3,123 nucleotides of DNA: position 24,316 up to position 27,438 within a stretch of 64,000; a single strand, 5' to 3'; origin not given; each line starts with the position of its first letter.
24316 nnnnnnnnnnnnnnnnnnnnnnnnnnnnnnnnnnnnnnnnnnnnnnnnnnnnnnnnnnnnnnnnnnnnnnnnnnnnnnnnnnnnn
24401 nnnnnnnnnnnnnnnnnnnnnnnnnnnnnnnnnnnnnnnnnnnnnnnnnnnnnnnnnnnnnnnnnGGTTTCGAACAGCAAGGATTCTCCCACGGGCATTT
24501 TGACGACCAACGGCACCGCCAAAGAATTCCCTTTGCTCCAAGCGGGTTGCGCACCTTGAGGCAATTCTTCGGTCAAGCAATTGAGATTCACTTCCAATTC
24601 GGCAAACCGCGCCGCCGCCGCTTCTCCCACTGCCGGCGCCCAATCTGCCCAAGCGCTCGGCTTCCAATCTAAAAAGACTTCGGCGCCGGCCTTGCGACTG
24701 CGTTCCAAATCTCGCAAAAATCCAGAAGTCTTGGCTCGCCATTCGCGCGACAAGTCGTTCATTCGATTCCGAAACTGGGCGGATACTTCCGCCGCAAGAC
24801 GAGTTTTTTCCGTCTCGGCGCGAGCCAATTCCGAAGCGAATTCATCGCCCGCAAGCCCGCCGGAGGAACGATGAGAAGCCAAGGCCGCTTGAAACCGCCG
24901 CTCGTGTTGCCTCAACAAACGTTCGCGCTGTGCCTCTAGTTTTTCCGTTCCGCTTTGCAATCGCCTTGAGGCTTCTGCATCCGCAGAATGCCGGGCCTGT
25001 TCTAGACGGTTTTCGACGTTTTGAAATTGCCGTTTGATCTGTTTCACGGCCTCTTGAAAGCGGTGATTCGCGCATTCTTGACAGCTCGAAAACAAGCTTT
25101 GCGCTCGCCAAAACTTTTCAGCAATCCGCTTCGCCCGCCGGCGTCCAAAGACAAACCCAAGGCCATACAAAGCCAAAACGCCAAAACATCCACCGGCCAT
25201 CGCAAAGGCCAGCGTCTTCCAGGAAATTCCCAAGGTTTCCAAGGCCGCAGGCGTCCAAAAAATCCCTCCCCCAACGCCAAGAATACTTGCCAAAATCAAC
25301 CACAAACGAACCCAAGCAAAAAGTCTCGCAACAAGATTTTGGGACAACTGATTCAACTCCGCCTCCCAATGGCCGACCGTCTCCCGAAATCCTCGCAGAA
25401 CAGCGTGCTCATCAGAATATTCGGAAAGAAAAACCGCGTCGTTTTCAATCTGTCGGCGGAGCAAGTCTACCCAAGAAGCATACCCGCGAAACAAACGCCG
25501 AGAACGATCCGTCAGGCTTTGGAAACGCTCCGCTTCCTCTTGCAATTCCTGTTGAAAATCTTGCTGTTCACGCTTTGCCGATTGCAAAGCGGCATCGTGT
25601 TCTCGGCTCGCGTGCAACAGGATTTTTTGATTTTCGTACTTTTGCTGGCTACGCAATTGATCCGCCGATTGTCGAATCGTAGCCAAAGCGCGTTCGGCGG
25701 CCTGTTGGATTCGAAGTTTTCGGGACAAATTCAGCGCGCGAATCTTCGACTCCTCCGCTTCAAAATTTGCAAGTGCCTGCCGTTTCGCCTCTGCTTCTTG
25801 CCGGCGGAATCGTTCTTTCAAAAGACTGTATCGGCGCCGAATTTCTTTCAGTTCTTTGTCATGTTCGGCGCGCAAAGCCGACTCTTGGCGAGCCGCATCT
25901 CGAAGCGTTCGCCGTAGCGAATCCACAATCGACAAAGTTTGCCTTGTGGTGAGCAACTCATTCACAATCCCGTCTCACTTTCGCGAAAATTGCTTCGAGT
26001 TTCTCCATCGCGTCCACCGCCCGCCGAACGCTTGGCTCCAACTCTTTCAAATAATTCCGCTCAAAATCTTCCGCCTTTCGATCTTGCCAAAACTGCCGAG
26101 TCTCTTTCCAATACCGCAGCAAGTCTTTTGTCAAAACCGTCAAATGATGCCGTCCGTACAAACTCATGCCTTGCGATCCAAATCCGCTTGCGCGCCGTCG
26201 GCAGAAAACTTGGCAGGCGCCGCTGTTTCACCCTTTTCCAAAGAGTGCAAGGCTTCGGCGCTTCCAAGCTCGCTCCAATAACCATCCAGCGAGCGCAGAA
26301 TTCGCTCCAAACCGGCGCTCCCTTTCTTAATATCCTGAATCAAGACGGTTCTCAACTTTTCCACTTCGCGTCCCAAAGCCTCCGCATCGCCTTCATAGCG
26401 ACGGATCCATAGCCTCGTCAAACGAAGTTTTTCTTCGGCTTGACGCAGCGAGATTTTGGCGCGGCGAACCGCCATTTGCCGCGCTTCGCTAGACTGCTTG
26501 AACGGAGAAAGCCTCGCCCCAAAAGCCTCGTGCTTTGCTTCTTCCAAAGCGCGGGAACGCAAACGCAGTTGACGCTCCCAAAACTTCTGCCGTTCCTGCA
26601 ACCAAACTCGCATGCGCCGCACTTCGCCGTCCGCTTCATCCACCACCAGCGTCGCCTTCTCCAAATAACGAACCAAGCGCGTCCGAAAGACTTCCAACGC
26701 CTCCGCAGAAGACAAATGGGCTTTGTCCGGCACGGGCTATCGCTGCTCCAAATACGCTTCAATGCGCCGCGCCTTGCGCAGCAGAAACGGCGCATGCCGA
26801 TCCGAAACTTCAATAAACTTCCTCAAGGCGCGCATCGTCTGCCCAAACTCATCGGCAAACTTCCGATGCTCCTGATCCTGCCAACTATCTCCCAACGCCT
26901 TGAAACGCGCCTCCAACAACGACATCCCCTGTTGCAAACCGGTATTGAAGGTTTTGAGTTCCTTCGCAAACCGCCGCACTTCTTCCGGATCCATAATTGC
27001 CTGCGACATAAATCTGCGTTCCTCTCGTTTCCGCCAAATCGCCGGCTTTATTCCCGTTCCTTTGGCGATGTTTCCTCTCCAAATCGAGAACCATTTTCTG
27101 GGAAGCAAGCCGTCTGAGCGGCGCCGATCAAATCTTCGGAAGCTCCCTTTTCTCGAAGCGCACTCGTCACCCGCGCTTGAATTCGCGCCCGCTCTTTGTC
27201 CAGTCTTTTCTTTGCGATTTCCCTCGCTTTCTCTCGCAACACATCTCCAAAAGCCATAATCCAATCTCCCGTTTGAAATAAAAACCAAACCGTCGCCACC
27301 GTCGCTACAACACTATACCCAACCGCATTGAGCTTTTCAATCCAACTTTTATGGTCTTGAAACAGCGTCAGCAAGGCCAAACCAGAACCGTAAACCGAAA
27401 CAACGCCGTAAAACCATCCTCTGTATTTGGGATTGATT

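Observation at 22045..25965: Unusual ATPase architecture: coiled coil, TM hairpin, coiled coil, then degenerate-active-degenerate P-loop modules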

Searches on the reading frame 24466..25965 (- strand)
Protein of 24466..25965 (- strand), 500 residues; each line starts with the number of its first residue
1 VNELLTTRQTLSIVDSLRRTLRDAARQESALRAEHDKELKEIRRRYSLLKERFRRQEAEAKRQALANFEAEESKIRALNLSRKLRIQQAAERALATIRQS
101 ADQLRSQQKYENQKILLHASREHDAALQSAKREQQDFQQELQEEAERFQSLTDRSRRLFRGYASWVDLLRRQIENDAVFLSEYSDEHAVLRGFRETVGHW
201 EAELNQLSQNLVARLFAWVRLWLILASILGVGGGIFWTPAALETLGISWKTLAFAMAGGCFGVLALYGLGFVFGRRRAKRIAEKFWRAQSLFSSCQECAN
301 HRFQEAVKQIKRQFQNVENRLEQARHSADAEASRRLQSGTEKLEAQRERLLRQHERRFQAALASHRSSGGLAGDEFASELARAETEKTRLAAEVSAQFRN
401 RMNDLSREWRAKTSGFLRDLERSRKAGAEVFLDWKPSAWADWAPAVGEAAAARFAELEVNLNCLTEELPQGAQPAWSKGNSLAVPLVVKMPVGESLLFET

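Call 50: find_homologous_proteins(query=window:24466-25965:-, max_evalue=0.001)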
Query window:24466-25965:- (500 aa): 1 proteins with E <= 0.001 among 8000 candidates.
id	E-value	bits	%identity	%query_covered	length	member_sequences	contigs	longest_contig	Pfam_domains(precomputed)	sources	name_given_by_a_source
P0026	3.7e-223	759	76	98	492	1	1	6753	-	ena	-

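Call 59: predict_structure(alignment_id=A4)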
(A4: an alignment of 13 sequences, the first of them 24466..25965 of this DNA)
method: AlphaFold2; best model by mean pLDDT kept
length: 500 residues; sequences in the alignment: 13
mean_pLDDT: 69.2   pTM: 0.39
mean pLDDT of the five models: 69.2, 68.1, 62.9, 50.4, 48.7
residues with pLDDT >= 90: 77; 70-90: 219; 50-70: 67; < 50: 137
segments of 3 or more residues with pLDDT < 50: 1-10, 174-183, 218-220, 230-272, 426-461, 467-469, 477-500
pLDDT, mean of each block of 10 residues (from residue 1): 44 65 76 83 84 85 87 90 92 90 88 90 91 89 87 77 67 49 67 84 77 53 51 44 45 44 44 64 80 82 88 91 90 90 92 91 80 66 80 81 76 60 46 32 31 33 48 49 34 33
secondary structure, 60 per line:
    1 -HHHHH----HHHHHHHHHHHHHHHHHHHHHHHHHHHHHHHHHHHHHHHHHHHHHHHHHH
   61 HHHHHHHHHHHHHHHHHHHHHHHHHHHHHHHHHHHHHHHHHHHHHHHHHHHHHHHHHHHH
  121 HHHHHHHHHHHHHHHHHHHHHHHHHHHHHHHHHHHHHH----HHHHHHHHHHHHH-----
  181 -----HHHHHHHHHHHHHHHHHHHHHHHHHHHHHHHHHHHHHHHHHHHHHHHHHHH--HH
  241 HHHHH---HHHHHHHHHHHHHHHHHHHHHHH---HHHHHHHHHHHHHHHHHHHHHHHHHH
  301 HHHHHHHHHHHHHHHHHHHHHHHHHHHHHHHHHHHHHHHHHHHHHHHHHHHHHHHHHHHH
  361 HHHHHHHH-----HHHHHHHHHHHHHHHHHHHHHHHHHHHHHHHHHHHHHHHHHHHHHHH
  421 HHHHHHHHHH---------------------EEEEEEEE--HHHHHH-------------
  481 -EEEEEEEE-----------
elements in order: H2-6 H11-158 H163-175 H186-236 H239-245 H249-271 H275-368 H374-430 E452-459 H462-467 E482-489

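Call 63: fold_search(model_id=the predicted structure, library=pdb)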
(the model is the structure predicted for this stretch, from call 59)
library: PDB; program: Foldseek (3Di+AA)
matches with E <= 10: 600; with E <= 0.001: 1
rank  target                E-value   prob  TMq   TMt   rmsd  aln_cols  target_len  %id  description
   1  7sqc_1K               4.4e-04  0.99  0.16  0.22  55.9       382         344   16  Ciliary C1 central pair apparatus isolated from Chlamydomonas reinhardtii (released 2022-04-13)
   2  6h2x                  1.0e-03  0.97  0.16  0.21  18.4       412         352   16  MukB coiled-coil elbow from E. coli (released 2019-03-06)
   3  7n6g_3R               1.2e-03  0.97  0.16  0.22  57.6       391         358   16  C1 of central pair (released 2022-05-18)
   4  7n6g_3O               1.6e-03  0.97  0.17  0.22  61.0       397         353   16  C1 of central pair (released 2022-05-18)
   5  9e5c_6b               2.9e-03  0.92  0.15  0.04  20.2       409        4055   15  Cryo-EM structure of 96 nm repeat of microtubule doublet from T. brucei flagellum (released 2025-03-12)
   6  7n6g_3P               3.2e-03  0.95  0.16  0.22  57.3       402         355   15  C1 of central pair (released 2022-05-18)
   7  7sqc_1J               3.9e-03  0.99  0.22  0.31  59.5       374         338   14  Ciliary C1 central pair apparatus isolated from Chlamydomonas reinhardtii (released 2022-04-13)
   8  9e5c_6c               5.3e-03  0.90  0.19  0.04  25.0       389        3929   14  Cryo-EM structure of 96 nm repeat of microtubule doublet from T. brucei flagellum (released 2025-03-12)
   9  9y6s_7C               5.5e-03  0.97  0.23  0.05  19.5       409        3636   14  96-nm repeat of the Leishmania tarentolae doublet microtubule (released 2025-12-17)
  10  9a69_B                5.8e-03  0.96  0.20  0.17  23.4       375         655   13  Integrative model of MCPB-MCPC by crosslinking MS and deep learning (released 2024-09-18)
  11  7zr1_C                8.7e-03  0.72  0.17  0.13  25.7       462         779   13  Chaetomium thermophilum Mre11-Rad50-Nbs1 complex bound to ATPyS (composite structure) (released 2023-01-11)
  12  7zr1_D                8.7e-03  0.60  0.14  0.10  28.5       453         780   14  Chaetomium thermophilum Mre11-Rad50-Nbs1 complex bound to ATPyS (composite structure) (released 2023-01-11)
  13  9y6s_6o               1.1e-02  0.96  0.20  0.05  18.1       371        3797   15  96-nm repeat of the Leishmania tarentolae doublet microtubule (released 2025-12-17)
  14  7k5b_B                1.1e-02  0.94  0.20  0.04  18.9       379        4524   14  Structure of outer-arm dynein bound to microtubule doublet in microtubule binding state 2 (MTBS-2) (released 2021-09-29)
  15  8bx8_B                1.2e-02  0.93  0.20  0.04  18.9       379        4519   14  In situ outer dynein arm from Chlamydomonas reinhardtii in the post-power stroke state (released 2023-05-10)
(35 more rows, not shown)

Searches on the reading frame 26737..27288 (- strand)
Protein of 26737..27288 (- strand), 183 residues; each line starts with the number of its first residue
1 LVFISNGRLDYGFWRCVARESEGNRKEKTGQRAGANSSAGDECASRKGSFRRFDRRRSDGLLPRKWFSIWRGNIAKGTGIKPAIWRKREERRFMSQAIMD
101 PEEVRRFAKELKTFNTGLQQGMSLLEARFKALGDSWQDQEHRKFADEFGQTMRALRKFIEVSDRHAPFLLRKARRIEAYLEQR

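Call 3: search_protein_families(library=pfam, proteins=[window:26737-27288:-], max_evalue=0.1)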
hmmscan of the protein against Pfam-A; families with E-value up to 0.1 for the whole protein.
window:26737-27288:- (183 aa): 3 families
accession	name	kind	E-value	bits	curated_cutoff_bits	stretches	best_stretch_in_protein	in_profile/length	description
PF06013.18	WXG100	-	1e-08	35.8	27.3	1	99-175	4-80/86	Proteins of 100 residues with WXG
PF25547.1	WXG100_2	-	0.059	13.8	27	1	100-173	27-102/150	WXG100 like domain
PF13735.12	tRNA_NucTran2_2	-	0.08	13.4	27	0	98-157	18-77/149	tRNA nucleotidyltransferase domain 2 putative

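Call 4: search_protein_families(library=ncbifam, proteins=[window:26737-27288:-], max_evalue=0.1)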
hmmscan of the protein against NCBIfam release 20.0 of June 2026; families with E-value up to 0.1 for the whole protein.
window:26737-27288:- (183 aa): 2 families
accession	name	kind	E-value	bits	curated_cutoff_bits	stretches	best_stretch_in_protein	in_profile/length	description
TIGR03930.1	WXG100_ESAT6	subfamily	2.8e-06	27.5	44.85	1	99-169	4-74/90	WXG100 family type VII secretion target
NF035934.1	ESAT6_2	subfamily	0.0036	17.5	100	1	102-171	8-77/96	pore-forming ESAT-6 family protein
